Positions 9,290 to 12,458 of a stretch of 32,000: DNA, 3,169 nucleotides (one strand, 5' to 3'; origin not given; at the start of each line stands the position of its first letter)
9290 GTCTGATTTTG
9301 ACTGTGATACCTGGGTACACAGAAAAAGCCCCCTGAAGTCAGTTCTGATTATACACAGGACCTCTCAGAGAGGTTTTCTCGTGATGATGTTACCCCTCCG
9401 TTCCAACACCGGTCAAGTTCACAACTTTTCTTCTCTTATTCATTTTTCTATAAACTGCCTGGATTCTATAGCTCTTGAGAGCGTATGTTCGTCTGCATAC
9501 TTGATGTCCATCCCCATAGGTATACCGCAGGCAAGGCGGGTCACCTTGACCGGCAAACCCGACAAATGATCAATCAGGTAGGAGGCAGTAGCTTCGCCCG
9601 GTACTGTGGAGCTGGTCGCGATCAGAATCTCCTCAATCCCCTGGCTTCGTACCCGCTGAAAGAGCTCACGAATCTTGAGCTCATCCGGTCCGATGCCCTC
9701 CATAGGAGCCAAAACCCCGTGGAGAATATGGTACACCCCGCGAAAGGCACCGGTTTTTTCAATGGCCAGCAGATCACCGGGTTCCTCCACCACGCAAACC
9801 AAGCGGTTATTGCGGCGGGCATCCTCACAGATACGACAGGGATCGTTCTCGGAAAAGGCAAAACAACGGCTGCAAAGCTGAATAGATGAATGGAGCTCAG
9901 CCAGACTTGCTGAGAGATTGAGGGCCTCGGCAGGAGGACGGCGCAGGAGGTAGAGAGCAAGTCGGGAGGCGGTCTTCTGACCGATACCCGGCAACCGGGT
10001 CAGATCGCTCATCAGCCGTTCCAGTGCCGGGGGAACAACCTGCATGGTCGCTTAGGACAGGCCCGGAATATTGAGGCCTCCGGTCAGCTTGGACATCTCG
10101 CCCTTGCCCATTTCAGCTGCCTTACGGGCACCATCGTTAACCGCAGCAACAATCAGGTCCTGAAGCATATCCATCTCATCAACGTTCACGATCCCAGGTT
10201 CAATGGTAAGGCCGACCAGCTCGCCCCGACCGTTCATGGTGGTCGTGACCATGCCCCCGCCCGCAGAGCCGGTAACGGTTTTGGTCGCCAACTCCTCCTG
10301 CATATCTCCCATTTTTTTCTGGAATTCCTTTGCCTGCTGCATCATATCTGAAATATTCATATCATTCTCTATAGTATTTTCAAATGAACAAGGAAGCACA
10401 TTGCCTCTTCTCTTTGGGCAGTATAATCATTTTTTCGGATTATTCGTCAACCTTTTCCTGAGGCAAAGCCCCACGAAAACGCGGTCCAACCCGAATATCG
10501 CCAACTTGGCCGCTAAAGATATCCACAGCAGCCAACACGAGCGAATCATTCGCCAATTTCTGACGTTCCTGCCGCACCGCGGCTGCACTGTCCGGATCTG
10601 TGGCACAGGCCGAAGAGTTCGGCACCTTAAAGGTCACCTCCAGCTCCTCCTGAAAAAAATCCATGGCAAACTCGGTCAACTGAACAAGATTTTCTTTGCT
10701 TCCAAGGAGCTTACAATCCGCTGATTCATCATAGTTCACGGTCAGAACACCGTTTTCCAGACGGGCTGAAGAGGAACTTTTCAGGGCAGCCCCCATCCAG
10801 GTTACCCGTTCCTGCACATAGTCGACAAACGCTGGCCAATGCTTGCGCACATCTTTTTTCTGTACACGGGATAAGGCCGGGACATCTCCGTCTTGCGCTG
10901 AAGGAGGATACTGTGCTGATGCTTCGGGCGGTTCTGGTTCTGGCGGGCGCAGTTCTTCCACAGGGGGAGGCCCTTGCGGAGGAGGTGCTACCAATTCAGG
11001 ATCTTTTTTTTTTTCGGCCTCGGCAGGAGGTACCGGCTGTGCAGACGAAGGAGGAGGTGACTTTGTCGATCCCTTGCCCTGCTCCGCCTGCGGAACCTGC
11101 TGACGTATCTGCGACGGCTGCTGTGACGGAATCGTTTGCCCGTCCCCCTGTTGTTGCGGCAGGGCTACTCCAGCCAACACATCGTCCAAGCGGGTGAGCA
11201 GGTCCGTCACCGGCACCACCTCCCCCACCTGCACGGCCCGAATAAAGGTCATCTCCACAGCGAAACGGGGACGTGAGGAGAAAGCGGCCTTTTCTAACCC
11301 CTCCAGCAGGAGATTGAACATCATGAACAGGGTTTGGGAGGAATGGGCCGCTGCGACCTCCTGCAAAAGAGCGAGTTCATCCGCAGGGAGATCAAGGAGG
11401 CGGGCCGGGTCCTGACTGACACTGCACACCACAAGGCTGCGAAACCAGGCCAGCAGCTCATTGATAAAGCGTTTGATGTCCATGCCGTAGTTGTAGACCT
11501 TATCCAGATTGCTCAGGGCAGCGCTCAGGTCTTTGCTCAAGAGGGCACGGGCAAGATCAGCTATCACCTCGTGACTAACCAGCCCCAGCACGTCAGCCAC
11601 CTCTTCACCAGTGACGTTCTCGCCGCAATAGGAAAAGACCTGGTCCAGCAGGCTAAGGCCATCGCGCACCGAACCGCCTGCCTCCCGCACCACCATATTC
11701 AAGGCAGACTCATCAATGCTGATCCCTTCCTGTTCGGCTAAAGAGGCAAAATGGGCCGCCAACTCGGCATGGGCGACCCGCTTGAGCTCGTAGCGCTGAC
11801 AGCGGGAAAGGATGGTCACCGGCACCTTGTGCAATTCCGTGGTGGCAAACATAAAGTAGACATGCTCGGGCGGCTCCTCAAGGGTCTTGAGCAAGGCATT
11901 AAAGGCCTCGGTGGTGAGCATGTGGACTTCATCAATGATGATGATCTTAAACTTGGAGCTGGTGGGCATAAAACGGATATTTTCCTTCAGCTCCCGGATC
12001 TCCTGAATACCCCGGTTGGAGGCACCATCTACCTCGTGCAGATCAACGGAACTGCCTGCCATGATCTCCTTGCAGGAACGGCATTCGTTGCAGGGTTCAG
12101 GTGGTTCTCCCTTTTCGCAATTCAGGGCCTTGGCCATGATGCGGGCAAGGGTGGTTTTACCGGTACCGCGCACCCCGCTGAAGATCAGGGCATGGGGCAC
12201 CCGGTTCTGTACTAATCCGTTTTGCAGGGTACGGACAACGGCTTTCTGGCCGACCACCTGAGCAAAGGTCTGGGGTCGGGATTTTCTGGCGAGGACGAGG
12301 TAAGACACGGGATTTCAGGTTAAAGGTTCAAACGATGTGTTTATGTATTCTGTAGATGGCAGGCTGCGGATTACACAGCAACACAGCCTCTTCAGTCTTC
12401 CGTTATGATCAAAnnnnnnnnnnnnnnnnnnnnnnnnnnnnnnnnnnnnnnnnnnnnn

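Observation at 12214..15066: Three direct copies of the dnaX 5' end, each upstream copy translationally fused to a cargo cassette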

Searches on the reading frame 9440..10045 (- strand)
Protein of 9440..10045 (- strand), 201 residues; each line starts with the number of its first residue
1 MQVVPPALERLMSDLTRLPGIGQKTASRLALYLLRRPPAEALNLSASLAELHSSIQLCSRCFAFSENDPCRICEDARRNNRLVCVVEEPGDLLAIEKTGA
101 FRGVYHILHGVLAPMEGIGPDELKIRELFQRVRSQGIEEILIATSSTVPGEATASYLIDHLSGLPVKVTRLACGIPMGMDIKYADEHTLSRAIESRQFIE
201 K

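Call 9: search_protein_families(library=pfam, proteins=[window:9440-10045:-], max_evalue=0.01)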
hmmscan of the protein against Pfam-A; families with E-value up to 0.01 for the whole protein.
window:9440-10045:- (201 aa): 7 families
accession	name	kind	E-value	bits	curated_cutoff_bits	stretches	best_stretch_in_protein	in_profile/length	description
PF13662.12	Toprim_4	-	3e-23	82.3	25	1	82-172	2-85/85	Toprim domain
PF21176.3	RecR_HhH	-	4.6e-15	55.6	27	1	8-50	1-43/45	RecR, helix-hairpin-helix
PF21175.2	RecR_C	-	4.2e-11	42.5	22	1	174-197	1-24/24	RecR, C-terminal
PF01751.28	Toprim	-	1.4e-08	35.2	23.1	1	83-163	2-86/96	Toprim domain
PF02132.21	RecR_ZnF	-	1.9e-07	31.2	22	1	55-75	1-21/21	RecR, Cys4-zinc finger domain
PF00633.29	HHH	-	0.0011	19.2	24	1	13-32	11-30/30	Helix-hairpin-helix motif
PF14520.12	HHH_5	-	0.0041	18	27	0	14-31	36-53/57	Helix-hairpin-helix domain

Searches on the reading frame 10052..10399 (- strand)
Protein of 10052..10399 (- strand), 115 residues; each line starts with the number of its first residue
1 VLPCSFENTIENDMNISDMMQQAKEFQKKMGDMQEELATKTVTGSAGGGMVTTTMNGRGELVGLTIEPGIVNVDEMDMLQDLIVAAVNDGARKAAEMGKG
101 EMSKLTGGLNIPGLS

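Call 9: search_protein_families(library=pfam, proteins=[window:10052-10399:-], max_evalue=0.01)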
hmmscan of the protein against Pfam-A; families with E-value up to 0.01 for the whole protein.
window:10052-10399:- (115 aa): 1 family
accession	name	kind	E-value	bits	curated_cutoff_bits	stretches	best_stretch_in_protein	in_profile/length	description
PF02575.21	YbaB_DNA_bd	-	1.1e-32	112.5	25.5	1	20-110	1-91/91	YbaB/EbfC DNA-binding family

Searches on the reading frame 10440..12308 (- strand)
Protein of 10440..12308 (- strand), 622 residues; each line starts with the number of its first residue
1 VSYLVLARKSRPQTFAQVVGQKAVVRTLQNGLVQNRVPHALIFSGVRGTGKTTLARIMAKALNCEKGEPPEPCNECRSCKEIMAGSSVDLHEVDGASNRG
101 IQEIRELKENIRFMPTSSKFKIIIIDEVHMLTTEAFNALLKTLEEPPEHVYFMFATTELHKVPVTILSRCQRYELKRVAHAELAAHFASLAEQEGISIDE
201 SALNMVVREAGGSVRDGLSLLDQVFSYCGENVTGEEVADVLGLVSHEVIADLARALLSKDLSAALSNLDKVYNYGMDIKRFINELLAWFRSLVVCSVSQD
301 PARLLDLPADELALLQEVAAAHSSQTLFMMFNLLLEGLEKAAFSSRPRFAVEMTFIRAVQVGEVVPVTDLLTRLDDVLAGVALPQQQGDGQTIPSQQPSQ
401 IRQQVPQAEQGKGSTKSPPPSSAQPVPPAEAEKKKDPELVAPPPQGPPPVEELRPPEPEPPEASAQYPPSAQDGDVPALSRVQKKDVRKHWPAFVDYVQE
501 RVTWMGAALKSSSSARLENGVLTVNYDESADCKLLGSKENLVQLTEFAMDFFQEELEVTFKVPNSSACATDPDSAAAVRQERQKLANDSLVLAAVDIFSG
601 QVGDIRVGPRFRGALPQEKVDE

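Call 9: search_protein_families(library=pfam, proteins=[window:10440-12308:-], max_evalue=0.01)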
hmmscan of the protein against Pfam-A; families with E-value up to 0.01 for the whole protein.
window:10440-12308:- (622 aa): 15 families
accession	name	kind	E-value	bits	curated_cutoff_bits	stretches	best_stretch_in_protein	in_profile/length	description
PF13177.12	DNA_pol3_delta2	-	5.3e-46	157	27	1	20-177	1-159/161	DNA polymerase III, delta subunit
PF12169.13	DNA_pol3_gamma3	-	8.9e-26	90.8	24.4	1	232-373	1-142/143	DNA polymerase III subunits gamma and tau domain III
PF00004.35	AAA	-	1.8e-12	48.3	21.2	1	41-173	1-126/131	ATPase family associated with various cellular activities (AAA)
PF22608.2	DNAX_ATPase_lid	-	7e-12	45.4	27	1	184-229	3-48/49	DNA polymerase III clamp loader subunit, ATPase lid domain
PF07728.20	AAA_5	-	1.4e-06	28.8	22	1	41-147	2-94/139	AAA domain (dynein-related subfamily)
PF13401.12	AAA_22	-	6.9e-06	26.8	27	1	41-144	8-109/130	AAA domain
PF05496.18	RuvB_N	-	1.2e-05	25.5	27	1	11-65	2-60/159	Holliday junction DNA helicase RuvB P-loop domain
PF13604.12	AAA_30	-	4.2e-05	23.8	27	1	41-150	21-119/191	AAA domain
PF13173.12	AAA_14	-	5.2e-05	23.7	27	1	40-146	4-88/129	AAA domain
PF05970.20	PIF1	-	0.00014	22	25.9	1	21-144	6-127/223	PIF1-like helicase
PF13245.12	AAA_19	-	0.00063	20.4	25.1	1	40-150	13-120/134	AAA domain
PF06068.19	TIP49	-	0.00078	19.2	23.8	0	122-148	277-303/347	TIP49 P-loop domain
PF13191.12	AAA_16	-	0.001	20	32.6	0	18-135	2-148/167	AAA ATPase domain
PF07724.20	AAA_2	-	0.001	19.6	27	1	41-145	6-101/166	AAA domain (Cdc48 subfamily)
PF04851.21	ResIII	-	0.0025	18.2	22.5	0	111-144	117-151/164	Type III restriction enzyme, res subunit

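Call 12: find_encoding_contigs(protein=window:10440-12308:-, flank=10000, max_places=10)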
Protein window:10440-12308:- (622 aa): no gene with exactly this product is on record in the collection.

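Call 13: find_related_loci(query=window:10440-12308:-, collection=genome_contigs, flank=10000)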
Query window:10440-12308:- (622 aa) in genome_contigs; peptide patterns used: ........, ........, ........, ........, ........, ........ (x = any residue, [..] = any of these).
508 stretches matched a pattern; 476 encode a relative of the query (tblastn E <= 1e-3); the best 80 are kept; 80 distinct loci.
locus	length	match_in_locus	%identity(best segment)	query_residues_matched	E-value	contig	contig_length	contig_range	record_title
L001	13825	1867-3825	82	1-622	0e+0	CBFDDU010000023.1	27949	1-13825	MAG TPA_asm: uncultured Candidatus Electrothrix sp. isolate SRR26215675_binner123_Refined_103 genome assembly, contig: E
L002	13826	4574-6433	83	1-622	0e+0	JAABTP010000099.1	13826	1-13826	MAG: Desulfobulbaceae bacterium isolate S24.Bin023 NODE_101_length_13826_cov_12.439014, whole genome shotgun sequence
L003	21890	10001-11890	79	1-622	0e+0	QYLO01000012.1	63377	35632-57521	MAG: Candidatus Electrothrix gigas isolate AU1_5 NODE_12_length_63377_cov_77.2975, whole genome shotgun sequence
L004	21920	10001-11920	81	1-622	0e+0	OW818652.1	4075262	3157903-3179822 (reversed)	Candidatus Electrothrix laxa isolate HOU-scMAG genome assembly, chromosome: 1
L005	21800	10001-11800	73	1-622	0e+0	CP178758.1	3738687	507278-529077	MAG: Candidatus Electrothrix sp. YB6 chromosome, complete genome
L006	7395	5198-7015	68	1-618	0e+0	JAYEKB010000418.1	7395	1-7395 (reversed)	MAG: Thermodesulfobacteriota bacterium isolate MAG148 MAG148_418, whole genome shotgun sequence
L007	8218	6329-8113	71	1-622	0e+0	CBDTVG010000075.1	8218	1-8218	MAG TPA_asm: uncultured Candidatus Electrothrix sp. isolate SRR7614715_binner13_Refined_5 genome assembly, contig: ERZ23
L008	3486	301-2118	63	1-619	0e+0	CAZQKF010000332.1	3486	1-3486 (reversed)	MAG TPA_asm: uncultured Desulfobulbus sp. isolate SRP128015_co1_160 genome assembly, contig: NODE_51992_length_3486_cov_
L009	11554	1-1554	78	113-622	0e+0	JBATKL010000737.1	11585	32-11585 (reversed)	MAG: Candidatus Electrothrix sp. isolate MFD10219_ilm_asm_bin13 k127_273274, whole genome shotgun sequence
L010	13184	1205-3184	61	1-618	0e+0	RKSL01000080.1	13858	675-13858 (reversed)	MAG: Candidatus Desulfobulbus rimicarensis isolate DR15 JLJ-DNA_1_114_contig_6753, whole genome shotgun sequence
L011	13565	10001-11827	65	1-618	0e+0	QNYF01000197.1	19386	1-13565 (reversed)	MAG: Desulfobulbus sp. isolate MAG 6_1 Ga0232643_1000061, whole genome shotgun sequence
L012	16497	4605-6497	62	1-616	0e+0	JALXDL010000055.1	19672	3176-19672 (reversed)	MAG: Desulfobulbaceae bacterium isolate T2_metabat2_scaf2bin.285 T2_NODE_2436_length_19672_cov_2.544180, whole genome sh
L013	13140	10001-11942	85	1-622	0e+0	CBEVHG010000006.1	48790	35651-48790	MAG TPA_asm: Candidatus Electrothrix marina isolate SRR24458087_concoct_48 genome assembly, contig: ERZ26778537.6, whole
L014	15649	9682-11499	65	1-615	0e+0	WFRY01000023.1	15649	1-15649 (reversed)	MAG: Desulfobulbaceae bacterium isolate S015_9 k151_1082159, whole genome shotgun sequence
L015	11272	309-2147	59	1-621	0e+0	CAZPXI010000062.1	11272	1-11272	MAG TPA_asm: uncultured Desulfobulbus sp. isolate SRP128015_co3_35 genome assembly, contig: NODE_6726_length_11272_cov_3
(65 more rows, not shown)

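Call 51: search_protein_families(library=pfam, proteins=[L002:3423-3995:+, L002:3992-4528:+, L002:1139-1804:+, L002:664-1002:+, L013:5372-7657:+, L004:3981-4811:+, L004:5339-8353:+, L004:8356-9957:+], max_evalue=0.01)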
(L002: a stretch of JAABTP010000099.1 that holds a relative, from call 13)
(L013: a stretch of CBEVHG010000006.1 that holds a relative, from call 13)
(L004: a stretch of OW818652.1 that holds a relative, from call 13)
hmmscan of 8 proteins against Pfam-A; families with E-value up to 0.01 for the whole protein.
L002:3423-3995:+ (190 aa): 1 family
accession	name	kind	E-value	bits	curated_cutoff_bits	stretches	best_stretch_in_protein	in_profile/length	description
PF04471.18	Mrr_cat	-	0.00011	22.7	21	1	36-154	5-111/115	Restriction endonuclease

L002:3992-4528:+ (178 aa): 1 family
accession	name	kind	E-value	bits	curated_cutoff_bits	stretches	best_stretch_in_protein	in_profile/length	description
PF14103.11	DUF4276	-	0.0084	16.8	30.2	0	42-112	38-116/192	Domain of unknown function (DUF4276)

L002:1139-1804:+ (221 aa): 0 families

L002:664-1002:+ (112 aa): 0 families

L013:5372-7657:+ (761 aa): 3 families
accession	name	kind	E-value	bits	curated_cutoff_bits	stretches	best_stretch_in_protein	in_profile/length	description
PF18885.6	DUF5648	-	2.2e-33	115.8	25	2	606-706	42-134/134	Domain of unknown function (DUF5648)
PF07705.17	CARDB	-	3.6e-16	59.7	22.7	2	481-595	3-100/101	CARDB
PF16158.11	N_BRCA1_IG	-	0.004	18.1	28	1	367-447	9-92/108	Ig-like domain from next to BRCA1 gene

L004:3981-4811:+ (276 aa): 1 family
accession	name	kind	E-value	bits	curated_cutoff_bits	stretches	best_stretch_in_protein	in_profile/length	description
PF00145.23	DNA_methylase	-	8.8e-38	131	22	1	8-219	2-209/324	C-5 cytosine-specific DNA methylase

L004:5339-8353:+ (1004 aa): 4 families
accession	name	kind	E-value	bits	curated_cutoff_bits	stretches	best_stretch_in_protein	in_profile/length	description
PF19191.5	HEF_HK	-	6.9e-27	94.2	24.1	1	779-845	1-67/67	HEF_HK domain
PF02518.31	HATPase_c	-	8.8e-15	55.5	26.4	1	894-990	8-107/111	Histidine kinase-, DNA gyrase B-, and HSP90-like ATPase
PF13589.12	HATPase_c_3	-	1.6e-11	44.8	25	1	24-124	5-96/137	Histidine kinase-, DNA gyrase B-, and HSP90-like ATPase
PF14501.12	HATPase_c_5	-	0.00015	22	22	1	893-978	7-89/102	GHKL domain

L004:8356-9957:+ (533 aa): 1 family
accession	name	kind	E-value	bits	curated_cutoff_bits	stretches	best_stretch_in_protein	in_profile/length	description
PF19192.6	Response_reg_2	-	2e-23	83.9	27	1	16-180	1-177/180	Response receiver domain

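Call 52: search_protein_families(library=padloc, proteins=[L002:3423-3995:+, L002:3992-4528:+, L004:5339-8353:+, L004:8356-9957:+], max_evalue=0.001)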
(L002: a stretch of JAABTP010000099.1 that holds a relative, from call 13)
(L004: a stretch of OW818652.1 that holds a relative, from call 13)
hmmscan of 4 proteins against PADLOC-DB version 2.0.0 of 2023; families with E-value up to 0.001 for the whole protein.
L002:3423-3995:+ (190 aa): 0 families

L002:3992-4528:+ (178 aa): 1 family
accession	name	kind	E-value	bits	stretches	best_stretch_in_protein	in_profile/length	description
PDLC04194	HEC-01B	-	0.00086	17.1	1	4-99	6-98/204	-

L004:5339-8353:+ (1004 aa): 1 family
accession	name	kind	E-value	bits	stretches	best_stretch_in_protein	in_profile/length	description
PDLC03485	REase_II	-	0.00038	17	1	28-114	32-108/611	Type II restriction enzyme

L004:8356-9957:+ (533 aa): 0 families

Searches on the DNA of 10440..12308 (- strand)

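Call 41: search_rna_families(sources=[L001, L002, L003, L004, L005, L006, L007, L013, L087], threshold=gathering)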
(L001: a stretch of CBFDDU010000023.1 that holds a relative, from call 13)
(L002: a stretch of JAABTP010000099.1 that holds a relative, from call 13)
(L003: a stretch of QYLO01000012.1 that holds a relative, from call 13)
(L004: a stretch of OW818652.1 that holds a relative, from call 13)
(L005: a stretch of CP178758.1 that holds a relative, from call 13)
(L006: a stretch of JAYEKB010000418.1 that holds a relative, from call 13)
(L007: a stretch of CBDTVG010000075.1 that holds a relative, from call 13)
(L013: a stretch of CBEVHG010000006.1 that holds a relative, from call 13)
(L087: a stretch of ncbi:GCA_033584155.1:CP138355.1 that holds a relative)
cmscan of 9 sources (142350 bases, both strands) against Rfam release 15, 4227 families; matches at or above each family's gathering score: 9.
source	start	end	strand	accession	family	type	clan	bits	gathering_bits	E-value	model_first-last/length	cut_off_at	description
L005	6663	6849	+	RF00174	Cobalamin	Cis-reg; riboswitch;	CL00101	130.4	31.5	3.7e-32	1-189/189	no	Cobalamin riboswitch aptamer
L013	4515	4613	+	RF00169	Bacteria_small_SRP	Gene;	CL00003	78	40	2.1e-15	1-97/97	no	Bacterial small signal recognition particle RNA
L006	4890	4988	+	RF00169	Bacteria_small_SRP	Gene;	CL00003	76.3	40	6.1e-15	1-97/97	no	Bacterial small signal recognition particle RNA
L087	829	927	+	RF00169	Bacteria_small_SRP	Gene;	CL00003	76.2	40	6.6e-15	1-97/97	no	Bacterial small signal recognition particle RNA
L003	7467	7565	+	RF00169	Bacteria_small_SRP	Gene;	CL00003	74.3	40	2.2e-14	1-97/97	no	Bacterial small signal recognition particle RNA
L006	4778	4860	+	RF00005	tRNA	Gene; tRNA;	CL00001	58.4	29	1.1e-09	1-71/71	no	tRNA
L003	7355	7437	+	RF00005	tRNA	Gene; tRNA;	CL00001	55.8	29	5.6e-09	1-71/71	no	tRNA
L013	4398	4480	+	RF00005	tRNA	Gene; tRNA;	CL00001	55.8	29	5.6e-09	1-71/71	no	tRNA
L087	717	799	+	RF00005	tRNA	Gene; tRNA;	CL00001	55.8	29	5.6e-09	1-71/71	no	tRNA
